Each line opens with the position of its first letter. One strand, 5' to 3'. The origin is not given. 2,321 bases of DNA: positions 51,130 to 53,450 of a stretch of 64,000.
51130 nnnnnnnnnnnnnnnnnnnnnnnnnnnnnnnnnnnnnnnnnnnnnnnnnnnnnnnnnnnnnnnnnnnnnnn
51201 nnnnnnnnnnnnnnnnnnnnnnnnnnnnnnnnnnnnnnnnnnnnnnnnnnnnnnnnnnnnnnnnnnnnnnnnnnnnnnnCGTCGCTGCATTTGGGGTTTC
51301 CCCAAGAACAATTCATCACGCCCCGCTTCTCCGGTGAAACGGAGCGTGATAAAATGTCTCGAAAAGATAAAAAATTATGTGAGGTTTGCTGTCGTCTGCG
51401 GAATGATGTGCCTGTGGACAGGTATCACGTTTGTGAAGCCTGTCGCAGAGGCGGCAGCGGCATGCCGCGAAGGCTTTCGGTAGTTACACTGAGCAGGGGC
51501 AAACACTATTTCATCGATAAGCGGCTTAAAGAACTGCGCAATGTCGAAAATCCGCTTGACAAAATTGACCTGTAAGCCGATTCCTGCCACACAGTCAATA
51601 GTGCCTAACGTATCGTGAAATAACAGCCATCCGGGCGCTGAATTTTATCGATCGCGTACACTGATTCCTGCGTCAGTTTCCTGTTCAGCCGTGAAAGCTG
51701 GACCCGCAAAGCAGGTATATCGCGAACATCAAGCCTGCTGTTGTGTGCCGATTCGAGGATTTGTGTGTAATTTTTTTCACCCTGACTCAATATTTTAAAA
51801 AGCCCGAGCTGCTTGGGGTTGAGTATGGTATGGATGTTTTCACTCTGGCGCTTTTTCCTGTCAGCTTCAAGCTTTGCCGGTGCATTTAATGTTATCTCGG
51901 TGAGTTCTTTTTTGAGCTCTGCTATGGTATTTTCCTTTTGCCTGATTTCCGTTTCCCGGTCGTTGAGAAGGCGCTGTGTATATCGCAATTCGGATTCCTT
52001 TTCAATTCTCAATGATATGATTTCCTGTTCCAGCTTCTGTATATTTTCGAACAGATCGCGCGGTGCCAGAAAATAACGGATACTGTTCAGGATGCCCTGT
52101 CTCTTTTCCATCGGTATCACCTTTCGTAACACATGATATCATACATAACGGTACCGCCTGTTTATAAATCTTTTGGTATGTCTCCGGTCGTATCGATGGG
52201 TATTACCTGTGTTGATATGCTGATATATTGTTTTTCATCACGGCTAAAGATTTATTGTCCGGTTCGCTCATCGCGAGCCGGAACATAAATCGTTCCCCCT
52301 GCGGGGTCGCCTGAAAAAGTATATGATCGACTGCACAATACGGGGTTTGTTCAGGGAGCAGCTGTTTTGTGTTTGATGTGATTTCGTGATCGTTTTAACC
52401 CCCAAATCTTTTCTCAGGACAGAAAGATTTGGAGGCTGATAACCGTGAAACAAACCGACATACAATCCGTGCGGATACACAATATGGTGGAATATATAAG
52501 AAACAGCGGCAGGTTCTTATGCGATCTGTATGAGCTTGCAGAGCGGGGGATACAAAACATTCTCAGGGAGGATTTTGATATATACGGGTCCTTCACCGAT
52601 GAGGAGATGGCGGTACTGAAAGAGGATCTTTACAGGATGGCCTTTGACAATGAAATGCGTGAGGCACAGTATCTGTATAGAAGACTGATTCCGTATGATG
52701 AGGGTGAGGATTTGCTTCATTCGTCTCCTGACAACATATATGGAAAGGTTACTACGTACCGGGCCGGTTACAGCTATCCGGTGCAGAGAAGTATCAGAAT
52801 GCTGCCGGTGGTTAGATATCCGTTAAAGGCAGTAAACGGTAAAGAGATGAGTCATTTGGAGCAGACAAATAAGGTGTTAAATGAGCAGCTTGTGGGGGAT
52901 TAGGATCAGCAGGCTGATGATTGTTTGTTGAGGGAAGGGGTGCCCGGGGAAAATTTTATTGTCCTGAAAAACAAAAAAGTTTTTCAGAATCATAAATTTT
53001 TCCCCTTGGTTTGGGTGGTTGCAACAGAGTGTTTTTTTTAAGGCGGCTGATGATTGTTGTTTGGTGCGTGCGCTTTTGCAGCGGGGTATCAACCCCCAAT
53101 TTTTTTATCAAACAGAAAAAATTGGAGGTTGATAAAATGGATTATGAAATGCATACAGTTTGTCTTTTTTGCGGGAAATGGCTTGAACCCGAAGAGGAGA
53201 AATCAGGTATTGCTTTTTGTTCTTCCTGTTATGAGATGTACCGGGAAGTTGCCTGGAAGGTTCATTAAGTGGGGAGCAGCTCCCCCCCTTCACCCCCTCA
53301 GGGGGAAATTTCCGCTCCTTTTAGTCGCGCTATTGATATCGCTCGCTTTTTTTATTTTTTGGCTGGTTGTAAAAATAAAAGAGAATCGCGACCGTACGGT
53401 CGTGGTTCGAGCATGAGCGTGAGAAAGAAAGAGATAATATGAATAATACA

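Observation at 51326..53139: Three island genes share a leader architecture: a hairpin whose 3' arm is the SD, then TGATAA, then the start codon, with compensatory stem changes between copies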

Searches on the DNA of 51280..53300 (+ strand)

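Call 15: search_dna_similar(query=window:51280-53300:+, collection=plasmids, mode=distant)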
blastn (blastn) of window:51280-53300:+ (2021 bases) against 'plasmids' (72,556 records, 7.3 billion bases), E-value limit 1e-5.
No match.

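Call 58: build_rna_model(alignment_id=A4, structure=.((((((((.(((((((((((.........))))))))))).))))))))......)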
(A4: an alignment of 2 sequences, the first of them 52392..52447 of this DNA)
Model R1 built from alignment A4 (2 sequences, 56 columns); structure: as given.
model positions 56; base pairs 19; branch points 0; effective number of sequences 2; information 0.906 bits per position. Calibrated on 0.2 Mb of random sequence (short: E-values are rough).
structure used (alignment columns):
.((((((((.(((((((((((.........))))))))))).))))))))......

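Call 60: search_with_rna_model(model_id=R1, sources=[window, L005, L006, L007, L010, L011, L012, L014, L017, L018, L019, L020, L021, L022], max_evalue=10, show_alignments=4)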
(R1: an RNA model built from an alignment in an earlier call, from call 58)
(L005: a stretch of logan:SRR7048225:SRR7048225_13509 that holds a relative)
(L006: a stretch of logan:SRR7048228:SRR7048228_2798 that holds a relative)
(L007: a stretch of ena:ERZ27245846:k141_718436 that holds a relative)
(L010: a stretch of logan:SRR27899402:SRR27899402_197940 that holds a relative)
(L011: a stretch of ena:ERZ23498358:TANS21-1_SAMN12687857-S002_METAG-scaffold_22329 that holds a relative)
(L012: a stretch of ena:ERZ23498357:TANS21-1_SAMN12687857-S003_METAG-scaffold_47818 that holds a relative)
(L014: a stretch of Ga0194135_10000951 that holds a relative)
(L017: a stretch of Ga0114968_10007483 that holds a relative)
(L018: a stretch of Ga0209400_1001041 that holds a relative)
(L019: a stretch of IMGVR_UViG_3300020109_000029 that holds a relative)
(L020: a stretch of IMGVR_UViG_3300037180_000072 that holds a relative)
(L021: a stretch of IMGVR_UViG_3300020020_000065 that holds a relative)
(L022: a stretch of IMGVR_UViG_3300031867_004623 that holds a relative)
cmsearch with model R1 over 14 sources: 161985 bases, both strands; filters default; matches with E-value up to 10: 15.
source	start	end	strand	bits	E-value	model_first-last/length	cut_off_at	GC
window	52392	52447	+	79.9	7.3e-19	1-56/56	no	0.43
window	53086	53139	+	76.9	5.1e-18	1-56/56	no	0.3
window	53082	53135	-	35.7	1e-06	1-56/56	no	0.35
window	52388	52442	-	24.3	0.0014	1-56/56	no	0.4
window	60020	60063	+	18.9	0.041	1-56/56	no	0.41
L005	1014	1057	+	18.9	0.041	1-56/56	no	0.41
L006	2960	3003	+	18.9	0.041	1-56/56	no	0.41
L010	479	521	+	14.1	0.84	1-56/56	no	0.42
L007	3755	3809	+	13.3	1.4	1-56/56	no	0.35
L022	1995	2060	-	13.2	1.5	1-56/56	no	0.65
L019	5287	5337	+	12.2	2.9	1-56/56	no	0.53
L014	4602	4657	+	11.2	5.4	1-56/56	no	0.23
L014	7860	7893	-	11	6.2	1-56/56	no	0.47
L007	7996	8040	+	10.9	6.5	1-56/56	no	0.27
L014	8150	8207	+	10.9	6.7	1-56/56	no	0.4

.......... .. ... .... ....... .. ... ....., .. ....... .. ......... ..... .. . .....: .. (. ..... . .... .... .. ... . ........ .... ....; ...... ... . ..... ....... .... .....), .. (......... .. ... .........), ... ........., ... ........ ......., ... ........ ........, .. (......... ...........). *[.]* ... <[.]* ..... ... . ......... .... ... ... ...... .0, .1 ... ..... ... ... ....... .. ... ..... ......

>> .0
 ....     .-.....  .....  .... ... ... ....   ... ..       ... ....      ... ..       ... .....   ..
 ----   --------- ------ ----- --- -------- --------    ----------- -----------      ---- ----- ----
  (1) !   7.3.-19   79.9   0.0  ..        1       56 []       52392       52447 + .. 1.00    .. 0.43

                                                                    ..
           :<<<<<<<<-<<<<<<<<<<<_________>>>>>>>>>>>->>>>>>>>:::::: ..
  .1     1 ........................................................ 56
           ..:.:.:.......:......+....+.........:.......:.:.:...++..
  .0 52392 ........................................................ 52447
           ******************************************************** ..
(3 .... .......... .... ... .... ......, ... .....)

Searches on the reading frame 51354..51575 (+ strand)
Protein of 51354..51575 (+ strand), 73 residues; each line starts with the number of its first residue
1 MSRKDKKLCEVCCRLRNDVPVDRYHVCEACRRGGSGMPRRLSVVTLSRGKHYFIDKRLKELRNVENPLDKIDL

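Call 6: search_protein_families(library=pfam, proteins=[window:51354-51575:+], max_evalue=0.01)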
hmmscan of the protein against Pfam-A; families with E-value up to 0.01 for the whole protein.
window:51354-51575:+ (73 aa): 0 families

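Call 20: find_homologous_proteins(query=window:51354-51575:+)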
Query window:51354-51575:+ (73 aa): 1 proteins with E <= 0.001 among 1 candidates.
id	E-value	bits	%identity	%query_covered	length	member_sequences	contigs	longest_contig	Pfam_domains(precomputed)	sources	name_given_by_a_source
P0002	1.1e-42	161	100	100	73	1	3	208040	-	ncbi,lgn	-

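Call 37: search_protein_families(library=padloc, proteins=[window:51354-51575:+], max_evalue=0.01)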
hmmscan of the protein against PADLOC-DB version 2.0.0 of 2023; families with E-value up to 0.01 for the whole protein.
window:51354-51575:+ (73 aa): 0 families

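Call 38: search_protein_families(library=phrogs, proteins=[window:51354-51575:+], max_evalue=0.01)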
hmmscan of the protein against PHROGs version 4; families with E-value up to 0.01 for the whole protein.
window:51354-51575:+ (73 aa): 0 families

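Call 62: search_protein_families(library=pfam, proteins=[window:51354-51575:+], max_evalue=5)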
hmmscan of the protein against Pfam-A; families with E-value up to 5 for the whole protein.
window:51354-51575:+ (73 aa): 0 families

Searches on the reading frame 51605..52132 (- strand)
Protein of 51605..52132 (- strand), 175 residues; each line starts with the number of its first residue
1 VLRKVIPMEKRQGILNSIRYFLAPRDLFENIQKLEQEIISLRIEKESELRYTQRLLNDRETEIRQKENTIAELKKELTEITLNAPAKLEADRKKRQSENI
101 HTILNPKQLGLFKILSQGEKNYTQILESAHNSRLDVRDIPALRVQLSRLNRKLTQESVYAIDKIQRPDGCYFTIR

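Call 6: search_protein_families(library=pfam, proteins=[window:51605-52132:-], max_evalue=0.01)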
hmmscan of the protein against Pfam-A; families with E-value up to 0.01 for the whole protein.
window:51605-52132:- (175 aa): 0 families

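Call 37: search_protein_families(library=padloc, proteins=[window:51605-52111:-], max_evalue=0.01)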
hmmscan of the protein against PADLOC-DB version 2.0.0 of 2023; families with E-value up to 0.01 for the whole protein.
window:51605-52111:- (168 aa): 0 families

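Call 38: search_protein_families(library=phrogs, proteins=[window:51605-52111:-], max_evalue=0.01)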
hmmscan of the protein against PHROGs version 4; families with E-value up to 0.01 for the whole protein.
window:51605-52111:- (168 aa): 0 families

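Call 62: search_protein_families(library=pfam, proteins=[window:51605-52111:-], max_evalue=5)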
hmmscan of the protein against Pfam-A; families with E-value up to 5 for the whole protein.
window:51605-52111:- (168 aa): 6 families
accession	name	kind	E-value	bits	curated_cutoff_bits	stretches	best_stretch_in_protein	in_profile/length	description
PF14702.12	hGDE_central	-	0.04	14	27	1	13-118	46-157/247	Central domain of human glycogen debranching enzyme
PF04859.17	DUF641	-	0.28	12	27.6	1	28-75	71-119/127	Plant protein of unknown function (DUF641)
PF14362.11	DUF4407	-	0.33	10.7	31.3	1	20-90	146-220/297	Domain of unknown function (DUF4407)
PF08286.16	Spc24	-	0.6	10.8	25.3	1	40-105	4-67/109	Spc24 subunit of Ndc80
PF16046.10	FAM76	-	4.1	7.2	28.5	1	41-110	225-292/298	FAM76 protein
PF21408.2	MTR4-like_stalk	-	4.8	7.9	24.2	0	53-77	14-38/64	Exosome RNA helicase MTR4-like, stalk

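Call 63: search_solved_structures(query=window:51605-52111:-, max_evalue=1, show_alignments=2)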
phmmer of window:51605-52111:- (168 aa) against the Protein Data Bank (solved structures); distinct sequences matched with E-value up to 1: 21.
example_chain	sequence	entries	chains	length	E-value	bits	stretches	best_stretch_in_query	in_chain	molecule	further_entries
5mfm_A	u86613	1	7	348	2.7e-05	27.9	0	126-158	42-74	YIIIM6AII_GS11_(KR)5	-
5mfm_C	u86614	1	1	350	2.8e-05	27.8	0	126-158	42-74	Importin subunit alpha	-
5mfl_A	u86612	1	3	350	3.2e-05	27.6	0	126-157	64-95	(KR)5_GS10_YIIIM6AII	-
5aei_A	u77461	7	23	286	0.00016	25.4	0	126-157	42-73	DESIGNED ARMADILLO REPEAT PROTEIN YIIIM5AII | YIIIM5AII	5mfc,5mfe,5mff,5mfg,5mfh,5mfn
6sa7_A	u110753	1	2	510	0.0004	24.1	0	126-157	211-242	DARPin-Armadillo fusion C8long83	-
4db8_A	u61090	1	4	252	0.00072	23.2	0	113-157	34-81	Armadillo-repeat Protein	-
7qnp_AAA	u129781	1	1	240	0.0024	21.5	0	126-158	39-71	Designed Armadillo Repeat Protein N(A4)M4C(AII)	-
6sa8_A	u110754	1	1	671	0.0026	21.4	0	126-157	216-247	ring-like DARPin-Armadillo fusion H83_D01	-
8oh7_A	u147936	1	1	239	0.0033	21.1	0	126-157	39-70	Designed Armadillo repeat protein with four internal modules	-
6s9o_A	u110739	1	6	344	0.0045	20.7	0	126-158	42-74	designed Armadillo repeat protein with internal Lock1 fused to target peptide KRKRKLKFKR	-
4dba_A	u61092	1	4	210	0.011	19.4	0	113-157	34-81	Designed Armadillo repeat protein, YIIM3AII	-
5mfo_A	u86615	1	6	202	0.011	19.4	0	126-158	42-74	YIIIM3AIII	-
4db9_A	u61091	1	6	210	0.013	19.1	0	126-158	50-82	Armadillo repeat protein, YIIIM3AIII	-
6s9p_A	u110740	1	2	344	0.018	18.7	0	126-158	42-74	internal Lock2 fused to target peptide KRKAKITWKR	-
4db6_A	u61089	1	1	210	0.039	17.6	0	126-157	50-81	Armadillo repeat protein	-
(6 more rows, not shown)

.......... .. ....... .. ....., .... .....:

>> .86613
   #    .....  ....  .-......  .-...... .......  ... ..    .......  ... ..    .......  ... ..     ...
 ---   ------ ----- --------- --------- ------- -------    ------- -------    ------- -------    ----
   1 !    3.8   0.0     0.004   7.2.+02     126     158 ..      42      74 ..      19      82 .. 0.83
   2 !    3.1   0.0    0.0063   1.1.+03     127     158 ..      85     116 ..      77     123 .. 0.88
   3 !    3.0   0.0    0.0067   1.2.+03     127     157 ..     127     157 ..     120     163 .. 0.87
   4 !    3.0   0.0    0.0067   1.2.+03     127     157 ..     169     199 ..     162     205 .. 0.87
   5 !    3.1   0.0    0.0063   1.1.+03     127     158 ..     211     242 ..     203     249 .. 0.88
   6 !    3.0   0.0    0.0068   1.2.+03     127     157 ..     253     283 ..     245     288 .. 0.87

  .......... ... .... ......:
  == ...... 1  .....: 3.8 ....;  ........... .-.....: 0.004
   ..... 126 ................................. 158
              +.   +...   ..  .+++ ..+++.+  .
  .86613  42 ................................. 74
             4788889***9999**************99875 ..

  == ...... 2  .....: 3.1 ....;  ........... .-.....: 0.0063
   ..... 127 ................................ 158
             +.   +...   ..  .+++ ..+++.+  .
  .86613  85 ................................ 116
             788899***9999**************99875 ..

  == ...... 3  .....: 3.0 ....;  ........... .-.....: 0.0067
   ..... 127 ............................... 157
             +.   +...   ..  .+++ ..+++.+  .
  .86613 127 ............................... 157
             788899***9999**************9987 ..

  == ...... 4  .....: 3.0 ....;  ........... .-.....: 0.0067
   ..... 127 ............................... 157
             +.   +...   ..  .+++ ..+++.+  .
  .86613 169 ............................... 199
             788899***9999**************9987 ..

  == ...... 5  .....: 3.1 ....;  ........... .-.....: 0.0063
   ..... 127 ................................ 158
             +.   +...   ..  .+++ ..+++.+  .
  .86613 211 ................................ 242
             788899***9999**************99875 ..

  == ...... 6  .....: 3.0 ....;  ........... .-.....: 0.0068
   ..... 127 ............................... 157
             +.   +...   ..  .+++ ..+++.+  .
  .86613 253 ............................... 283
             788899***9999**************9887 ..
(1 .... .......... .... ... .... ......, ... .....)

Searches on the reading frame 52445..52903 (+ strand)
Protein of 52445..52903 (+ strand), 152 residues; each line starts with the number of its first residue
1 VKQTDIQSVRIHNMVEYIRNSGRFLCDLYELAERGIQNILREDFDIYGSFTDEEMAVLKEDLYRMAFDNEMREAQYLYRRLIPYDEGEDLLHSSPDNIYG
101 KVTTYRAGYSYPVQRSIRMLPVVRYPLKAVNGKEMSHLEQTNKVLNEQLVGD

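Call 6: search_protein_families(library=pfam, proteins=[window:52445-52903:+], max_evalue=0.01)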
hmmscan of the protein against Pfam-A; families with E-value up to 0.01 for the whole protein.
window:52445-52903:+ (152 aa): 0 families

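Call 14: find_homologous_proteins(query=window:52445-52903:+)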
Query window:52445-52903:+ (152 aa): 1 proteins with E <= 0.001 among 39 candidates.
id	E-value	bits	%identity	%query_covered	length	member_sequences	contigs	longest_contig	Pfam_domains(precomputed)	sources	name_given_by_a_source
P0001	1.4e-95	335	100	100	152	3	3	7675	-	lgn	-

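Call 17: find_encoding_contigs(protein=P0001, flank=8000)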
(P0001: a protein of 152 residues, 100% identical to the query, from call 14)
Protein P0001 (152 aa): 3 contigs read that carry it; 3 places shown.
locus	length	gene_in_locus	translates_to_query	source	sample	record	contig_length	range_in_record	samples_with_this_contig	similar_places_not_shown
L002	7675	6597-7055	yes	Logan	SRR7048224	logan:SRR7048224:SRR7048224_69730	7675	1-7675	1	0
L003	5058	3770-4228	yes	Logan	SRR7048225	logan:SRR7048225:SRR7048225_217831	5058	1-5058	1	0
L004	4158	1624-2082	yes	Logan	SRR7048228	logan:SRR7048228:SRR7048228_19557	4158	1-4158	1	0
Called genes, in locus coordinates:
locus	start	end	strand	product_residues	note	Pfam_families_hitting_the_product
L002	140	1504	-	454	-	PF12167:Arm-DNA-bind_2, PF00589:Phage_integrase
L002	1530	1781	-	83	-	PF12728:HTH_17 (faint)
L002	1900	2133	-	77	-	-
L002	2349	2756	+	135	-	-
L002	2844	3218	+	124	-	-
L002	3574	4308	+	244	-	-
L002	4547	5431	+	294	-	-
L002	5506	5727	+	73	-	-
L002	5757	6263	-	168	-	-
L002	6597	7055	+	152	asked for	-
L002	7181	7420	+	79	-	-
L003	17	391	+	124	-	-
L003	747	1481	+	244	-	-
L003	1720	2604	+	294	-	-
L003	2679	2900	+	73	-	-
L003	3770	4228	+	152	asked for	-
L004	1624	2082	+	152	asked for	-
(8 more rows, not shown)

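Call 37: search_protein_families(library=padloc, proteins=[window:52445-52903:+], max_evalue=0.01)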
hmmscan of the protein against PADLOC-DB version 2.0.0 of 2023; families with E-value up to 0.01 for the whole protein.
window:52445-52903:+ (152 aa): 0 families

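Call 38: search_protein_families(library=phrogs, proteins=[window:52445-52903:+], max_evalue=0.01)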
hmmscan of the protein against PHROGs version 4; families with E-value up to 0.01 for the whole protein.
window:52445-52903:+ (152 aa): 0 families

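Call 62: search_protein_families(library=pfam, proteins=[window:52445-52903:+], max_evalue=5)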
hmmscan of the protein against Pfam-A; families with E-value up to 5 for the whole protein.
window:52445-52903:+ (152 aa): 0 families

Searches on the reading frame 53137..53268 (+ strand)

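Call 6: search_protein_families(library=pfam, proteins=[window:53137-53268:+], max_evalue=0.01)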
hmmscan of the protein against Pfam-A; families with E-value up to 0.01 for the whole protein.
window:53137-53268:+ (43 aa): 2 families
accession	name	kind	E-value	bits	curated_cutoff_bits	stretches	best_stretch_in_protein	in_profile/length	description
PF11238.13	DUF3039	-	0.0042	17.2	22.7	1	8-37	26-55/56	Protein of unknown function (DUF3039)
PF25287.1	zf-B_box_Trim66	-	0.0088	16.2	27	0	6-16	15-25/35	Trim66, B-box zinc-binding domain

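Call 38: search_protein_families(library=phrogs, proteins=[window:53137-53268:+], max_evalue=0.01)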
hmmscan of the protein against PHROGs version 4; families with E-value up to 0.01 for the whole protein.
window:53137-53268:+ (43 aa): 1 family
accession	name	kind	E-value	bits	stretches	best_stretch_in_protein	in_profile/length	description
phrog_10532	-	unknown function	4e-05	24.7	1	4-35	72-103/127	-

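Call 62: search_protein_families(library=pfam, proteins=[window:53137-53268:+], max_evalue=5)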
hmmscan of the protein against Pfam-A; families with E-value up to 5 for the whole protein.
window:53137-53268:+ (43 aa): 5 families
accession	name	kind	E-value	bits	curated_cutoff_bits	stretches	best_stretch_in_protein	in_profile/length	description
PF11238.13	DUF3039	-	0.0042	17.2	22.7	1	8-37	26-55/56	Protein of unknown function (DUF3039)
PF25287.1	zf-B_box_Trim66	-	0.0088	16.2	27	1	6-16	15-25/35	Trim66, B-box zinc-binding domain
PF23475.1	zf-Tbcl_FmdE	-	0.023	14.6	23.2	1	20-35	2-17/35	FmdE treble clef zinc finger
PF20199.4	RepSA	-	0.06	12.9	34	1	6-43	135-172/438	Replication initiator protein, pSAM2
PF01780.25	Ribosomal_L37ae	-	0.1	13.1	21.9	1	7-42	34-68/85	Ribosomal L37ae protein family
